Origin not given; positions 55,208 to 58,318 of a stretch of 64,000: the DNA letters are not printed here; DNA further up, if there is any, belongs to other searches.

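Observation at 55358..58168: Single ORF fusing a secreted 5'-nucleotidase (UshA-like) to a NupC-type nucleoside transporter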

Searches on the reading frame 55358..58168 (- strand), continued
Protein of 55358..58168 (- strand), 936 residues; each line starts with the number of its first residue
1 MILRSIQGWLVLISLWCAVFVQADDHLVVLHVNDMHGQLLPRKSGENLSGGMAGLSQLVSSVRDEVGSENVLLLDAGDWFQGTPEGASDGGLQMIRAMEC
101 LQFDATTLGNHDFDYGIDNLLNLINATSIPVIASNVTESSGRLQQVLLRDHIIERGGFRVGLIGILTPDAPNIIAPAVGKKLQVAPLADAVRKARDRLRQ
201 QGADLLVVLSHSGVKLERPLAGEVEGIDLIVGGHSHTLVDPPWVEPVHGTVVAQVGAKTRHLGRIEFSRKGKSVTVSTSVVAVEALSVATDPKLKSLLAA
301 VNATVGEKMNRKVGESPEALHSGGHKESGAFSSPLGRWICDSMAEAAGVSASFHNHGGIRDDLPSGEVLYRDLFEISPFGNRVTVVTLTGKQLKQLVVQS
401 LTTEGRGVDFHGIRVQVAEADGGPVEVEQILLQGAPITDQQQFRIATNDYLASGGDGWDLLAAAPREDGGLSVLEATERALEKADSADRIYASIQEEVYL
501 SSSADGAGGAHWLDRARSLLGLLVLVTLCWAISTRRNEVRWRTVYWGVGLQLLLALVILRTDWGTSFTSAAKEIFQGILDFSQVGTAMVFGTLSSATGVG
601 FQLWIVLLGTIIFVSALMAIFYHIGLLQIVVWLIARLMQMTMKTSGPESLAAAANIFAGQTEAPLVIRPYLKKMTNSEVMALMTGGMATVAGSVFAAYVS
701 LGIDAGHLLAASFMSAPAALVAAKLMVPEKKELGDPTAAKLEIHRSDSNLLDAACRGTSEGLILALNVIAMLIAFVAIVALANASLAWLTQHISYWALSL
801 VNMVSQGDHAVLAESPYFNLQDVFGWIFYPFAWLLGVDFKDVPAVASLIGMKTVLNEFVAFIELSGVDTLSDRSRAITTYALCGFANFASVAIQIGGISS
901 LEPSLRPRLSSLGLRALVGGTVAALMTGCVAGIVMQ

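Call 41: search_protein_families(library=pfam, proteins=[P0240, P0243, P0295, P0285, P0381, P0262, P0246, P0280, P0321], max_evalue=0.001)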
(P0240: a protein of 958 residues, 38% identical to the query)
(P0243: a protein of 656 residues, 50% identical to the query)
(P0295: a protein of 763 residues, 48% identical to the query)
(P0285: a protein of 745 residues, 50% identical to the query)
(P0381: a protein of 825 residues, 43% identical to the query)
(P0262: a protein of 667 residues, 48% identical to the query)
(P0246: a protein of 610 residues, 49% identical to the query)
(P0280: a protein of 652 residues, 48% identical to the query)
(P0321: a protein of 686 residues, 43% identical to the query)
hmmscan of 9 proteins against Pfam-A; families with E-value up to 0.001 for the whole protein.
P0240 (958 aa): 6 families
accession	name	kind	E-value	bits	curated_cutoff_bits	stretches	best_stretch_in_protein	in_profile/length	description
PF07662.18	Nucleos_tra2_C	-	4.1e-73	246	32.3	1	728-954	1-213/213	Na+ dependent nucleoside transporter C-terminus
PF02872.23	5_nucleotid_C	-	2.2e-28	99.8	23.6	1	336-481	11-157/158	5'-nucleotidase, C-terminal domain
PF01773.25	Nucleos_tra2_N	-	7.1e-24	84.6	27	1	535-607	1-73/74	Na+ dependent nucleoside transporter N-terminus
PF07670.19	Gate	-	3.5e-16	60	29.6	1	619-717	1-101/104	Nucleoside recognition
PF00149.33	Metallophos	-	2.7e-11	44.7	21.5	1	32-246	1-189/191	Calcineurin-like phosphoesterase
PF09587.15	PGA_cap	-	0.00012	22.1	27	1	104-231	70-207/255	Bacterial capsule synthesis protein PGA_cap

P0243 (656 aa): 3 families
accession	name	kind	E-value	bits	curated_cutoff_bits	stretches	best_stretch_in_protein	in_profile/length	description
PF07662.18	Nucleos_tra2_C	-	1e-68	231.7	32.3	1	438-653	1-213/213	Na+ dependent nucleoside transporter C-terminus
PF01773.25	Nucleos_tra2_N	-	4.9e-21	75.5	27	1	251-324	1-74/74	Na+ dependent nucleoside transporter N-terminus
PF07670.19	Gate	-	6.8e-16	59.1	29.6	1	336-432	2-100/104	Nucleoside recognition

P0295 (763 aa): 6 families
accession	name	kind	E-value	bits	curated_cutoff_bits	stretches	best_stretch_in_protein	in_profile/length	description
PF07662.18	Nucleos_tra2_C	-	4.3e-81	272.1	32.3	1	546-760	2-213/213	Na+ dependent nucleoside transporter C-terminus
PF01773.25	Nucleos_tra2_N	-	3.1e-24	85.7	27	1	341-414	1-74/74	Na+ dependent nucleoside transporter N-terminus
PF14870.12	PSII_BNR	-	5.6e-21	75.5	27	2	168-277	25-138/303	Photosynthesis system II assembly factor YCF48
PF07670.19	Gate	-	1.2e-14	55.1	29.6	1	442-539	1-100/104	Nucleoside recognition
PF15902.12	Sortilin-Vps10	-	8e-10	38.5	33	1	224-287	2-68/446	Sortilin, neurotensin receptor 3,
PF02012.26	BNR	-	3.4e-08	32.7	27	0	185-195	2-12/12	BNR/Asp-box repeat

P0285 (745 aa): 5 families
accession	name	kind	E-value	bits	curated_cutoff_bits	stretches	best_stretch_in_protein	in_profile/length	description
PF07662.18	Nucleos_tra2_C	-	3.6e-67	226.6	32.3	1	384-588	1-195/213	Na+ dependent nucleoside transporter C-terminus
PF01773.25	Nucleos_tra2_N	-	1.1e-22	80.8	27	1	192-265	1-74/74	Na+ dependent nucleoside transporter N-terminus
PF00383.29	dCMP_cyt_deam_1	-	6.6e-20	71.4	25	1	610-708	1-95/102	Cytidine and deoxycytidylate deaminase zinc-binding region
PF07670.19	Gate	-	5.3e-19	69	29.6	1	277-374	2-101/104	Nucleoside recognition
PF08211.18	dCMP_cyt_deam_2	-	1.2e-12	48.6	25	1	594-686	25-115/130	Cytidine and deoxycytidylate deaminase zinc-binding region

P0381 (825 aa): 3 families
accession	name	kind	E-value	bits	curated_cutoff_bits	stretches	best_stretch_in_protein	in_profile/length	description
PF07662.18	Nucleos_tra2_C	-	6e-67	225.9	32.3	2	566-691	89-213/213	Na+ dependent nucleoside transporter C-terminus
PF01773.25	Nucleos_tra2_N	-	4e-23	82.2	27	1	159-232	1-74/74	Na+ dependent nucleoside transporter N-terminus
PF07670.19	Gate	-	2.8e-19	69.9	29.6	1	243-343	1-103/104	Nucleoside recognition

P0262 (667 aa): 3 families
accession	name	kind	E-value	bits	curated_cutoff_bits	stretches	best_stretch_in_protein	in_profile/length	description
PF07662.18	Nucleos_tra2_C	-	1.5e-75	254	32.3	1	203-425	1-213/213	Na+ dependent nucleoside transporter C-terminus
PF01773.25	Nucleos_tra2_N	-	1.8e-24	86.5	27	1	8-79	1-72/74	Na+ dependent nucleoside transporter N-terminus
PF07670.19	Gate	-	2.8e-20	73.2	29.6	1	101-198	2-101/104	Nucleoside recognition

P0246 (610 aa): 3 families
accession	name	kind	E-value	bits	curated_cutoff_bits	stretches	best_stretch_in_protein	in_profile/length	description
PF07662.18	Nucleos_tra2_C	-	5e-75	252.3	32.3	1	198-425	1-213/213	Na+ dependent nucleoside transporter C-terminus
PF01773.25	Nucleos_tra2_N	-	2.7e-22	79.5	27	1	13-85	2-74/74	Na+ dependent nucleoside transporter N-terminus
PF07670.19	Gate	-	6.1e-18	65.6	29.6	1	95-193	1-101/104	Nucleoside recognition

P0280 (652 aa): 3 families
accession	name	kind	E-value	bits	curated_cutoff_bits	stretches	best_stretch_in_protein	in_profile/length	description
PF07662.18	Nucleos_tra2_C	-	7.5e-71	238.6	32.3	1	213-413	1-212/213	Na+ dependent nucleoside transporter C-terminus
PF07670.19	Gate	-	4.3e-19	69.3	29.6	1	110-208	1-101/104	Nucleoside recognition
PF01773.25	Nucleos_tra2_N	-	5.8e-18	65.6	27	1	9-99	1-74/74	Na+ dependent nucleoside transporter N-terminus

P0321 (686 aa): 3 families
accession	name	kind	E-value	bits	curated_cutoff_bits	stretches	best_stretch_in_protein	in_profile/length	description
PF07662.18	Nucleos_tra2_C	-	1.3e-77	260.7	32.3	1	458-683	1-213/213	Na+ dependent nucleoside transporter C-terminus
PF07670.19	Gate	-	7.3e-20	71.8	29.6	1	356-453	2-101/104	Nucleoside recognition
PF01773.25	Nucleos_tra2_N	-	7e-10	39.7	27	1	8-49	1-42/74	Na+ dependent nucleoside transporter N-terminus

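Call 43: find_encoding_contigs(protein=P0024, flank=7000, max_places=2)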
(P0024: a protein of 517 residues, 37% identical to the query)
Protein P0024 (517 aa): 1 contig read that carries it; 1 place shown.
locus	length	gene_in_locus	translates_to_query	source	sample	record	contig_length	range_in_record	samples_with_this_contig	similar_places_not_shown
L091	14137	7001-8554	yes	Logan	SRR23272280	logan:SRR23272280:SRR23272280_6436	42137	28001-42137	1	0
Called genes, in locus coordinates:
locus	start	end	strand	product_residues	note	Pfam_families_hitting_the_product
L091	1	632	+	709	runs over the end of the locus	-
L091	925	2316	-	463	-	PF13428:TPR_14 (faint), PF13424:TPR_12, PF00515:TPR_1 (faint), PF07719:TPR_2 (faint), PF13181:TPR_8 (faint), PF13374:TPR_10 (faint)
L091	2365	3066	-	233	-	-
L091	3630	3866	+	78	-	-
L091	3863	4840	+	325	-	-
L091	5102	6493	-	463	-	PF02878:PGM_PMM_I, PF02879:PGM_PMM_II, PF02880:PGM_PMM_III, PF00408:PGM_PMM_IV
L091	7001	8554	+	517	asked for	PF00149:Metallophos, PF02872:5_nucleotid_C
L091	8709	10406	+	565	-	PF01773:Nucleos_tra2_N, PF07670:Gate, PF07662:Nucleos_tra2_C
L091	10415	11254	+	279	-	PF01048:PNP_UDP_1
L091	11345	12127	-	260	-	PF01048:PNP_UDP_1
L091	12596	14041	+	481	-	-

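Call 44: find_encoding_contigs(protein=P0240, flank=7000, max_places=2)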
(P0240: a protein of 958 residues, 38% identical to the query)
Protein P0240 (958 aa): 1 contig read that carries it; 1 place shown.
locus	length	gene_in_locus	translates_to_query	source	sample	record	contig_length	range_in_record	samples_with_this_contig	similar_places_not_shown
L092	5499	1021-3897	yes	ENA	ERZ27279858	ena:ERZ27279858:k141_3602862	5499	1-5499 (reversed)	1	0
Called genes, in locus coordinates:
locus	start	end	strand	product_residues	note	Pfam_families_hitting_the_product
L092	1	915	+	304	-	?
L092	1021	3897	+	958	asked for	PF00149:Metallophos, PF02872:5_nucleotid_C, PF01773:Nucleos_tra2_N, PF07670:Gate, PF07662:Nucleos_tra2_C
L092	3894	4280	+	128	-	PF00383:dCMP_cyt_deam_1, PF08211:dCMP_cyt_deam_2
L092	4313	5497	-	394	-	?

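Call 57: find_encoding_contigs(protein=P0002, flank=3000, max_places=2)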
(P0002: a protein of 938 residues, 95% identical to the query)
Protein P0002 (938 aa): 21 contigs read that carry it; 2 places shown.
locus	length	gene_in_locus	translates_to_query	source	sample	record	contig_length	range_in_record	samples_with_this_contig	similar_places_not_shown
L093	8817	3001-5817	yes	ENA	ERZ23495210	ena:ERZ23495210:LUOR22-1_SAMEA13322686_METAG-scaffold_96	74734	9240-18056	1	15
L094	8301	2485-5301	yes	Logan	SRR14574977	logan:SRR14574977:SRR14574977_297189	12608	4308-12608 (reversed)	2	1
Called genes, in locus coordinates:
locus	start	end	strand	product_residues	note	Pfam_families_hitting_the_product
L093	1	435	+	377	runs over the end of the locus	PF02746:MR_MLE_N, PF13378:MR_MLE_C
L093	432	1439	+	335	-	-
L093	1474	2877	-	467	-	PF02878:PGM_PMM_I, PF02879:PGM_PMM_II, PF02880:PGM_PMM_III, PF00408:PGM_PMM_IV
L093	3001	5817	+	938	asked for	PF00149:Metallophos, PF02872:5_nucleotid_C, PF01773:Nucleos_tra2_N, PF07670:Gate, PF07662:Nucleos_tra2_C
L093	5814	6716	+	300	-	PF01048:PNP_UDP_1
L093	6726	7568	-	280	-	PF01048:PNP_UDP_1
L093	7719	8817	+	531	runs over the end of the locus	PF13646:HEAT_2 (faint), PF13519:VWA_2 (faint), PF00092:VWA (faint), PF13768:VWA_3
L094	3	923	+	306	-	?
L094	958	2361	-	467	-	PF02878:PGM_PMM_I, PF02879:PGM_PMM_II, PF02880:PGM_PMM_III, PF00408:PGM_PMM_IV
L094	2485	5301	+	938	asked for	PF00149:Metallophos, PF02872:5_nucleotid_C, PF01773:Nucleos_tra2_N, PF07670:Gate, PF07662:Nucleos_tra2_C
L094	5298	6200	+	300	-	PF01048:PNP_UDP_1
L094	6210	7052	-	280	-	PF01048:PNP_UDP_1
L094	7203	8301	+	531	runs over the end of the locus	PF13646:HEAT_2 (faint), PF13519:VWA_2 (faint), PF00092:VWA (faint), PF13768:VWA_3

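Call 63: predict_structure(alignment_id=A2)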
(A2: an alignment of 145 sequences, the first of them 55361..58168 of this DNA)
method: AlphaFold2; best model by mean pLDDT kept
length: 936 residues; sequences in the alignment: 145
mean_pLDDT: 90.8   pTM: 0.67
mean pLDDT of the five models: 90.8, 90.7, 90.3, 90.1, 89.7
residues with pLDDT >= 90: 643; 70-90: 246; 50-70: 42; < 50: 5
segments of 3 or more residues with pLDDT < 50: 505-507
pLDDT, mean of each block of 10 residues (from residue 1): 67 63 86 97 87 98 98 98 92 98 98 97 98 98 98 98 97 92 98 98 98 97 98 95 97 97 97 94 96 97 90 96 80 96 98 95 95 93 98 96 92 89 81 95 98 93 97 98 96 92 60 95 98 95 94 93 87 83 89 70 84 89 91 89 84 80 82 90 72 72 82 89 93 67 84 93 87 87 92 95 92 90 95 96 96 90 88 92 86 87 91 94 96 92
secondary structure, 60 per line:
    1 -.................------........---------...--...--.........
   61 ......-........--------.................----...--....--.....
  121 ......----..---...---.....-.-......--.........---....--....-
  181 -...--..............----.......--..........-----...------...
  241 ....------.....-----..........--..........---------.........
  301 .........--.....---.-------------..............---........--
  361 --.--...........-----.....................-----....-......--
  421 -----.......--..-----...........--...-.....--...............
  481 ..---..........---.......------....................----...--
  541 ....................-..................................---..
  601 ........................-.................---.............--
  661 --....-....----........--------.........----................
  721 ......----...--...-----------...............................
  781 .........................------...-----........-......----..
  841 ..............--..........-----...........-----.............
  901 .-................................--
elements in order (helices of 4 or more, strands of 3 or more residues): H2-18 E25-32 E42-44 E47-49 H52-66 E71-75 H84-100 E105-107 H110-113 H116-126 E136-138 H142-146 E150-155 E158-166 H170-173 H176-179 E182-184 H187-200 E205-211 H214-223 E229-231 E238-244 E251-255 E261-270 E273-282 H292-309 E312-316 H334-347 E351-355 E366-369 H370-376 E382-389 H390-402 E408-411 E413-418 E426-432 E442-448 H449-452 H459-463 E466-472 H473-482 H486-495 E499-501 H502-505 H512-531 H541-560 H562-595 H599-624 H626-642 H646-658 H663-666 H668-671 H676-683 H692-700 H705-726 H750-805 H820-827 H829-834 H839-854 H857-866 H872-882 H888-901 H903-934
